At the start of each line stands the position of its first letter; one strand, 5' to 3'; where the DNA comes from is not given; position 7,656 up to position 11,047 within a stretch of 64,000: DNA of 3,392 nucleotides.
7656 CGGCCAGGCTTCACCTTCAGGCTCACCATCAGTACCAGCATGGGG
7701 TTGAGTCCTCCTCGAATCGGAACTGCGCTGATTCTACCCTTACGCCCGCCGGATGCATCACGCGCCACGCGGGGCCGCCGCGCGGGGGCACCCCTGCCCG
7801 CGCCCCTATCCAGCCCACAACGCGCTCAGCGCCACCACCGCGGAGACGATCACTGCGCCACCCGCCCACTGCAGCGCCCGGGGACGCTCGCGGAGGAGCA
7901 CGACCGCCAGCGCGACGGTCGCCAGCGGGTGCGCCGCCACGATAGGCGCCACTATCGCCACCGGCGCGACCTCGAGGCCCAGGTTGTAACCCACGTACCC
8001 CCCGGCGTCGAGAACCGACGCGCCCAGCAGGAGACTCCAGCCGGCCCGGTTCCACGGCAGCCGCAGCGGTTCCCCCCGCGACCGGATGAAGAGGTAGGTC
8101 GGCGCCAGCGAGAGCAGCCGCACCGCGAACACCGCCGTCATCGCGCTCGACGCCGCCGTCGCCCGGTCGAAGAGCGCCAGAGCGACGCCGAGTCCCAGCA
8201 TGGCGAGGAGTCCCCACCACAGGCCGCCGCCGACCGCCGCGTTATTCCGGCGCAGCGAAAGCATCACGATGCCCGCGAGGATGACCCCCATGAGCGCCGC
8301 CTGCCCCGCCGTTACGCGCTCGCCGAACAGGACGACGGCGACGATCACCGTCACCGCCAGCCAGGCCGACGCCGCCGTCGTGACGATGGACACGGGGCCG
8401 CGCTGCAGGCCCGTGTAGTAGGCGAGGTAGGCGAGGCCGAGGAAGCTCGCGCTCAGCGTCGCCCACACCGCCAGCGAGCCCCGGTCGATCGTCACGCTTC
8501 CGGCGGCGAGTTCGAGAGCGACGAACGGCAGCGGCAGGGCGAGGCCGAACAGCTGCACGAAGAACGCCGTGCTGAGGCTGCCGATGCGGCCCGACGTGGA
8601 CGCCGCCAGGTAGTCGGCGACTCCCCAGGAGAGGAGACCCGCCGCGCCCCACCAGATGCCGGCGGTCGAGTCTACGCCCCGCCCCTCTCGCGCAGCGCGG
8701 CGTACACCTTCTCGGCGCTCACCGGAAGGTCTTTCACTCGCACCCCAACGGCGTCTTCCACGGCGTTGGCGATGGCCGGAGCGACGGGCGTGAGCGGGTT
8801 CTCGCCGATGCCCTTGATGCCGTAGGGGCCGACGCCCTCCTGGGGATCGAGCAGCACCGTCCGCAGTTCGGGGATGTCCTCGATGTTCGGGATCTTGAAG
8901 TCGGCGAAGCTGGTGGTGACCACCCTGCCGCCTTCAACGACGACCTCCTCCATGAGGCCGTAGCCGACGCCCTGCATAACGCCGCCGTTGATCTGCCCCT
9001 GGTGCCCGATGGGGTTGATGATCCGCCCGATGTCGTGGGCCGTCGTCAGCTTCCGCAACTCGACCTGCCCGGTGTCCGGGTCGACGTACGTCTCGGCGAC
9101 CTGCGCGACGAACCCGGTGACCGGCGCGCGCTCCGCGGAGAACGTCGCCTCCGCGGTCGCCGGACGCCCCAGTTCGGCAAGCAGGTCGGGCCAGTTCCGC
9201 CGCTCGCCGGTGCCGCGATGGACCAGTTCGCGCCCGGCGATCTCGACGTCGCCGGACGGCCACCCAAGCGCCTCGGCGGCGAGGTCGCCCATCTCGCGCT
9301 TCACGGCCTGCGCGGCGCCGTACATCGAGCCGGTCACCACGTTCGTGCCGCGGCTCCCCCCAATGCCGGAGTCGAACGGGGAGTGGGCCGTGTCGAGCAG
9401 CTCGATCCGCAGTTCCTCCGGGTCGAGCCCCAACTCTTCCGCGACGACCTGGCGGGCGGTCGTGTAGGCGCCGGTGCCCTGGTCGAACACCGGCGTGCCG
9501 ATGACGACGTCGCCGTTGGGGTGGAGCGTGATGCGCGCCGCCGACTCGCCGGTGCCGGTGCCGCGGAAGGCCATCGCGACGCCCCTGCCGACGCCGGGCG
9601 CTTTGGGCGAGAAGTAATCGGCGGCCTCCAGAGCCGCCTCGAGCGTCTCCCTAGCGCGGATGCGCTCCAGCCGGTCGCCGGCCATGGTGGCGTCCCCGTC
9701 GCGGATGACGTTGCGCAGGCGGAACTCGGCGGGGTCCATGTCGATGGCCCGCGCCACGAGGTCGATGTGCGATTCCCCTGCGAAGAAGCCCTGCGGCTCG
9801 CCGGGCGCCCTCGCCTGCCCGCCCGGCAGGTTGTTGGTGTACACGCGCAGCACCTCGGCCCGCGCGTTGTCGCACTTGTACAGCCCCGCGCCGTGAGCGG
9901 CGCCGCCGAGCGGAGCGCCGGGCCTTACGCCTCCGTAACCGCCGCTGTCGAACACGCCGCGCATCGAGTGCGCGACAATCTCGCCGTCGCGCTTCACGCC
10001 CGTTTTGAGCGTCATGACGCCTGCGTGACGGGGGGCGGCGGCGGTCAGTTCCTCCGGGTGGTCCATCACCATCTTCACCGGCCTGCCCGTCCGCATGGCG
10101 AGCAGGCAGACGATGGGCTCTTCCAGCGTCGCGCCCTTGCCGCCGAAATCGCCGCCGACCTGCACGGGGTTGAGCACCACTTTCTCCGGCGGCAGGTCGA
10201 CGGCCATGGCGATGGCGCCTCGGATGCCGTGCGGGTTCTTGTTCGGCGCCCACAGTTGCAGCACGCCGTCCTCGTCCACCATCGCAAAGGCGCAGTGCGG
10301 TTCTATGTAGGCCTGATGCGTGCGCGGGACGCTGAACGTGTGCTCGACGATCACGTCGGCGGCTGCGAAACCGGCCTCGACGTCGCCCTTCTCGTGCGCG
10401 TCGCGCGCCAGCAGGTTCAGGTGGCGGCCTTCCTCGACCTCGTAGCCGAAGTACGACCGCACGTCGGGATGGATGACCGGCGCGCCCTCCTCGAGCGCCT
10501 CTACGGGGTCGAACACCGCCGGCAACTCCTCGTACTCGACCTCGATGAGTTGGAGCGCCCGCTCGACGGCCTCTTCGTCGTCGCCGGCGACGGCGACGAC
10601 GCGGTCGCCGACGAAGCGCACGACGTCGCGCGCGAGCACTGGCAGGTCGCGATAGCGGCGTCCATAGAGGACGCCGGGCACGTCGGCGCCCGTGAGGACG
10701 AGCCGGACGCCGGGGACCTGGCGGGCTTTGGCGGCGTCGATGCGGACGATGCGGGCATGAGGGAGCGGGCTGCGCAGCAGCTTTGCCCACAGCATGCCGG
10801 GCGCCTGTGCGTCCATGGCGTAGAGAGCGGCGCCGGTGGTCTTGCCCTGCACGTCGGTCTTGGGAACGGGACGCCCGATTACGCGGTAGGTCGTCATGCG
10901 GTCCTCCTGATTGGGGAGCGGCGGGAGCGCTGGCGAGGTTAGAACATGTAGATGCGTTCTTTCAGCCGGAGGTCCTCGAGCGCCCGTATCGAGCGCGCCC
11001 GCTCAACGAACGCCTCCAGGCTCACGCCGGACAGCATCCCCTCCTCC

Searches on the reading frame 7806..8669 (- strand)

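Call 3: search_protein_families(library=pfam, proteins=[window:7806-8558:-], max_evalue=0.01)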
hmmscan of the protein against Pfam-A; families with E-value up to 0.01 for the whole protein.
window:7806-8558:- (250 aa): 2 families
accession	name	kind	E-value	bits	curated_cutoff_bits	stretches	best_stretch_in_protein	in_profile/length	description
PF00892.27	EamA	-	1.3e-21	77.7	28.2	2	112-244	3-133/135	EamA-like transporter family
PF10639.15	TMEM234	-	0.00042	20.8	30.1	0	182-241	49-108/113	Putative transmembrane family 234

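Call 13: search_protein_families(library=ncbifam, proteins=[window:7806-8669:-], max_evalue=0.001)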
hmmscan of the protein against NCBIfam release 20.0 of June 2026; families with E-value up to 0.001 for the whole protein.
window:7806-8669:- (287 aa): 2 families
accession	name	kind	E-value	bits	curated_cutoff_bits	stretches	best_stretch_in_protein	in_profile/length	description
TIGR03340.1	phn_DUF6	hypoth_equivalog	7.3e-06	25.8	288.15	1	206-281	55-133/281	phosphonate utilization associated putative membrane protein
TIGR00950.1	2A78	equivalog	1.1e-05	25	230.2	1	29-279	16-264/264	carboxylate/amino acid/amine transporter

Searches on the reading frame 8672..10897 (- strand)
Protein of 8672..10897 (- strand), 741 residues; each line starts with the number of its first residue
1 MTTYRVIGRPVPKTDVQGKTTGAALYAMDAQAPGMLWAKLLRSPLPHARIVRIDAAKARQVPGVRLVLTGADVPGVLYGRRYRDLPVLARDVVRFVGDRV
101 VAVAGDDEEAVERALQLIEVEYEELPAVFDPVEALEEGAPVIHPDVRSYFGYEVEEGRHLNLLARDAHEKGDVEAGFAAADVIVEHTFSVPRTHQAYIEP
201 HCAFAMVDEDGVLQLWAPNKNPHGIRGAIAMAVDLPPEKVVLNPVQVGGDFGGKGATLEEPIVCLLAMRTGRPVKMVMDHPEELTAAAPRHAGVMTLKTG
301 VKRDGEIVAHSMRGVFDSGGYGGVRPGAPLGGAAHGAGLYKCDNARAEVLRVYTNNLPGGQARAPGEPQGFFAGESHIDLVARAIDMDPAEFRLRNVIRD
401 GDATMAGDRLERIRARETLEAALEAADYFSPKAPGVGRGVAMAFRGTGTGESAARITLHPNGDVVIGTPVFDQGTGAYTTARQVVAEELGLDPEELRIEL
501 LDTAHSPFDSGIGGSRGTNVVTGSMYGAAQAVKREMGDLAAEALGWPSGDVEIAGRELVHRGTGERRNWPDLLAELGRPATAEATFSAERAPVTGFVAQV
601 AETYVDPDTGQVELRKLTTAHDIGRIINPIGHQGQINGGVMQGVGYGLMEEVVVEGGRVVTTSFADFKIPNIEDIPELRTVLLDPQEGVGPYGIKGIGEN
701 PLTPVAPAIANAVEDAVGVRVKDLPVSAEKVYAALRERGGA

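Call 3: search_protein_families(library=pfam, proteins=[window:8672-10897:-], max_evalue=0.01)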
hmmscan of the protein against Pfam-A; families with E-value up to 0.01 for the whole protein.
window:8672-10897:- (741 aa): 3 families
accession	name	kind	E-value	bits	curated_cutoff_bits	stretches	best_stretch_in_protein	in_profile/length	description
PF02738.23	MoCoBD_1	-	9.7e-70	234.9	27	1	164-397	11-244/244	Molybdopterin cofactor-binding domain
PF20256.3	MoCoBD_2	-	1.2e-57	196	27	1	435-676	24-283/283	Molybdopterin cofactor-binding domain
PF01315.27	Ald_Xan_dh_C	-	1.4e-26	93.4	31.3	1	21-126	1-110/110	Aldehyde oxidase and xanthine dehydrogenase, a/b hammerhead domain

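Call 13: search_protein_families(library=ncbifam, proteins=[window:8672-10897:-], max_evalue=0.001)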
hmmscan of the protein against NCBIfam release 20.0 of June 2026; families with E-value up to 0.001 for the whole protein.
window:8672-10897:- (741 aa): 13 families
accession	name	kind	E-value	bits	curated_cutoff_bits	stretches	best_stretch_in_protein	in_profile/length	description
TIGR03194.1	4hydrxCoA_A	equivalog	5.4e-133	445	994.55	2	11-563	1-556/746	4-hydroxybenzoyl-CoA reductase subunit alpha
TIGR03196.1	pucD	equivalog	6e-129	431.6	783.65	1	6-731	2-754/763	xanthine dehydrogenase subunit D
NF043082.1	XdhA_XDHase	equivalog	6.7e-127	424.6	780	1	7-739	1-756/758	xanthine dehydrogenase subunit XdhA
NF007426.0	PRK09970.1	equivalog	4.1e-121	405.4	916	1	4-739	3-759/761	xanthine dehydrogenase molybdenum-binding subunit XdhA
TIGR03311.1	Se_dep_XDH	equivalog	8e-103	345.1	830.45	1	6-718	161-833/848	selenium-dependent xanthine dehydrogenase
NF041671.1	peri_hyde_PaoC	equivalog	2.1e-97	327.3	1180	1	4-735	15-731/735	aldehyde oxidoreductase molybdenum-binding subunit PaoC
NF041018.1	glyceraldDH_alpha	equivalog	9.8e-94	315.2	790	1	6-732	2-741/741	glyceraldehyde dehydrogenase subunit alpha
NF045668.1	pterin_aldehy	equivalog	1.4e-91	308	1100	1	5-735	173-904/905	molybdopterin-dependent aldehyde oxidoreductase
TIGR03313.1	Se_sel_red_Mo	hypoth_equivalog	2.3e-90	303.6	1101.9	1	5-735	166-949/951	molybdopterin-dependent oxidoreductase Mo/Fe-S-binding subunit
TIGR02416.1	CO_dehy_Mo_lg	equivalog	7.6e-87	292.2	991.15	2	21-402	7-399/770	aerobic carbon-monoxide dehydrogenase large subunit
NF040766.1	CODH_aero_grp5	exception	5.5e-84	282.8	950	2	4-564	2-581/785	aerobic carbon-monoxide dehydrogenase large subunit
TIGR02965.1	xanthine_xdhB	equivalog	1.6e-72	244.8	849.5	2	17-554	11-550/758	xanthine dehydrogenase molybdopterin binding subunit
TIGR02969.1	mam_aldehyde_ox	subfamily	4.6e-34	117.1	1912.3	1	7-719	576-1281/1330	aldehyde oxidase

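Call 38: search_solved_structures(query=window:8672-10897:-, show_alignments=2, max_evalue=1e-40)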
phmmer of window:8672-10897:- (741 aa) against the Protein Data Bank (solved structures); distinct sequences matched with E-value up to 1e-40: 31.
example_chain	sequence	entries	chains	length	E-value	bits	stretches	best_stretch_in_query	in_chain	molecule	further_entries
1rm6_A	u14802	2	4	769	1.7e-80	274.7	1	6-558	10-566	4-hydroxybenzoyl-CoA reductase alpha subunit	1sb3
8uem_A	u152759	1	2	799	4.1e-78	266.9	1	21-738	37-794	Carbon monoxide dehydrogenase (Large chain), CoxL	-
7dqx_A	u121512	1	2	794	2.7e-73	251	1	7-734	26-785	6-hydroxypseudooxynicotine dehydrogenase complex subunit gamma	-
1n5w_B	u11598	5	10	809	2.2e-71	244.6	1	20-399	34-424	Carbon monoxide dehydrogenase large chain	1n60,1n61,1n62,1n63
1zxi_B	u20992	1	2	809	2.8e-71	244.3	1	20-399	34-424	Carbon monoxide dehydrogenase large chain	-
1t3q_B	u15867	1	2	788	3.4e-70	240.7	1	7-738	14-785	quinoline 2-oxidoreductase large subunit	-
5g5g_C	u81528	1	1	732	3e-69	237.5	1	4-732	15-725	PUTATIVE XANTHINE DEHYDROGENASE YAGS FAD-BINDING SUBUNIT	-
5g5h_C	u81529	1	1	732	1.5e-68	235.3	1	4-732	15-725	Aldehyde oxidoreductase molybdenum-binding subunit PaoC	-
3hrd_A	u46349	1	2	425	1.6e-68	235.2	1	3-426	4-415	Nicotinate dehydrogenase large molybdopterin subunit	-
1sij_A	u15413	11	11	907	1.1e-66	229.1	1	5-736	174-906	Aldehyde oxidoreductase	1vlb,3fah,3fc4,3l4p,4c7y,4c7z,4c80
1ffu_B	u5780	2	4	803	8e-66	226.2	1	22-738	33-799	CUTL, MOLYBDOPROTEIN OF CARBON MONOXIDE DEHYDROGENASE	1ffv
4zoh_A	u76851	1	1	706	2.3e-60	208.2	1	7-731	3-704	Putative oxidoreductase molybdopterin-binding subunit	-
5y6q_C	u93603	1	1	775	6.8e-58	200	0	13-548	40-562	Aldehyde oxidase large subunit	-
3sr6_C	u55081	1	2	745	2.6e-54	188.2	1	7-718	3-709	Xanthine dehydrogenase/oxidase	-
1fiq_C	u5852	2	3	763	2.7e-54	188.1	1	7-718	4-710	XANTHINE OXIDASE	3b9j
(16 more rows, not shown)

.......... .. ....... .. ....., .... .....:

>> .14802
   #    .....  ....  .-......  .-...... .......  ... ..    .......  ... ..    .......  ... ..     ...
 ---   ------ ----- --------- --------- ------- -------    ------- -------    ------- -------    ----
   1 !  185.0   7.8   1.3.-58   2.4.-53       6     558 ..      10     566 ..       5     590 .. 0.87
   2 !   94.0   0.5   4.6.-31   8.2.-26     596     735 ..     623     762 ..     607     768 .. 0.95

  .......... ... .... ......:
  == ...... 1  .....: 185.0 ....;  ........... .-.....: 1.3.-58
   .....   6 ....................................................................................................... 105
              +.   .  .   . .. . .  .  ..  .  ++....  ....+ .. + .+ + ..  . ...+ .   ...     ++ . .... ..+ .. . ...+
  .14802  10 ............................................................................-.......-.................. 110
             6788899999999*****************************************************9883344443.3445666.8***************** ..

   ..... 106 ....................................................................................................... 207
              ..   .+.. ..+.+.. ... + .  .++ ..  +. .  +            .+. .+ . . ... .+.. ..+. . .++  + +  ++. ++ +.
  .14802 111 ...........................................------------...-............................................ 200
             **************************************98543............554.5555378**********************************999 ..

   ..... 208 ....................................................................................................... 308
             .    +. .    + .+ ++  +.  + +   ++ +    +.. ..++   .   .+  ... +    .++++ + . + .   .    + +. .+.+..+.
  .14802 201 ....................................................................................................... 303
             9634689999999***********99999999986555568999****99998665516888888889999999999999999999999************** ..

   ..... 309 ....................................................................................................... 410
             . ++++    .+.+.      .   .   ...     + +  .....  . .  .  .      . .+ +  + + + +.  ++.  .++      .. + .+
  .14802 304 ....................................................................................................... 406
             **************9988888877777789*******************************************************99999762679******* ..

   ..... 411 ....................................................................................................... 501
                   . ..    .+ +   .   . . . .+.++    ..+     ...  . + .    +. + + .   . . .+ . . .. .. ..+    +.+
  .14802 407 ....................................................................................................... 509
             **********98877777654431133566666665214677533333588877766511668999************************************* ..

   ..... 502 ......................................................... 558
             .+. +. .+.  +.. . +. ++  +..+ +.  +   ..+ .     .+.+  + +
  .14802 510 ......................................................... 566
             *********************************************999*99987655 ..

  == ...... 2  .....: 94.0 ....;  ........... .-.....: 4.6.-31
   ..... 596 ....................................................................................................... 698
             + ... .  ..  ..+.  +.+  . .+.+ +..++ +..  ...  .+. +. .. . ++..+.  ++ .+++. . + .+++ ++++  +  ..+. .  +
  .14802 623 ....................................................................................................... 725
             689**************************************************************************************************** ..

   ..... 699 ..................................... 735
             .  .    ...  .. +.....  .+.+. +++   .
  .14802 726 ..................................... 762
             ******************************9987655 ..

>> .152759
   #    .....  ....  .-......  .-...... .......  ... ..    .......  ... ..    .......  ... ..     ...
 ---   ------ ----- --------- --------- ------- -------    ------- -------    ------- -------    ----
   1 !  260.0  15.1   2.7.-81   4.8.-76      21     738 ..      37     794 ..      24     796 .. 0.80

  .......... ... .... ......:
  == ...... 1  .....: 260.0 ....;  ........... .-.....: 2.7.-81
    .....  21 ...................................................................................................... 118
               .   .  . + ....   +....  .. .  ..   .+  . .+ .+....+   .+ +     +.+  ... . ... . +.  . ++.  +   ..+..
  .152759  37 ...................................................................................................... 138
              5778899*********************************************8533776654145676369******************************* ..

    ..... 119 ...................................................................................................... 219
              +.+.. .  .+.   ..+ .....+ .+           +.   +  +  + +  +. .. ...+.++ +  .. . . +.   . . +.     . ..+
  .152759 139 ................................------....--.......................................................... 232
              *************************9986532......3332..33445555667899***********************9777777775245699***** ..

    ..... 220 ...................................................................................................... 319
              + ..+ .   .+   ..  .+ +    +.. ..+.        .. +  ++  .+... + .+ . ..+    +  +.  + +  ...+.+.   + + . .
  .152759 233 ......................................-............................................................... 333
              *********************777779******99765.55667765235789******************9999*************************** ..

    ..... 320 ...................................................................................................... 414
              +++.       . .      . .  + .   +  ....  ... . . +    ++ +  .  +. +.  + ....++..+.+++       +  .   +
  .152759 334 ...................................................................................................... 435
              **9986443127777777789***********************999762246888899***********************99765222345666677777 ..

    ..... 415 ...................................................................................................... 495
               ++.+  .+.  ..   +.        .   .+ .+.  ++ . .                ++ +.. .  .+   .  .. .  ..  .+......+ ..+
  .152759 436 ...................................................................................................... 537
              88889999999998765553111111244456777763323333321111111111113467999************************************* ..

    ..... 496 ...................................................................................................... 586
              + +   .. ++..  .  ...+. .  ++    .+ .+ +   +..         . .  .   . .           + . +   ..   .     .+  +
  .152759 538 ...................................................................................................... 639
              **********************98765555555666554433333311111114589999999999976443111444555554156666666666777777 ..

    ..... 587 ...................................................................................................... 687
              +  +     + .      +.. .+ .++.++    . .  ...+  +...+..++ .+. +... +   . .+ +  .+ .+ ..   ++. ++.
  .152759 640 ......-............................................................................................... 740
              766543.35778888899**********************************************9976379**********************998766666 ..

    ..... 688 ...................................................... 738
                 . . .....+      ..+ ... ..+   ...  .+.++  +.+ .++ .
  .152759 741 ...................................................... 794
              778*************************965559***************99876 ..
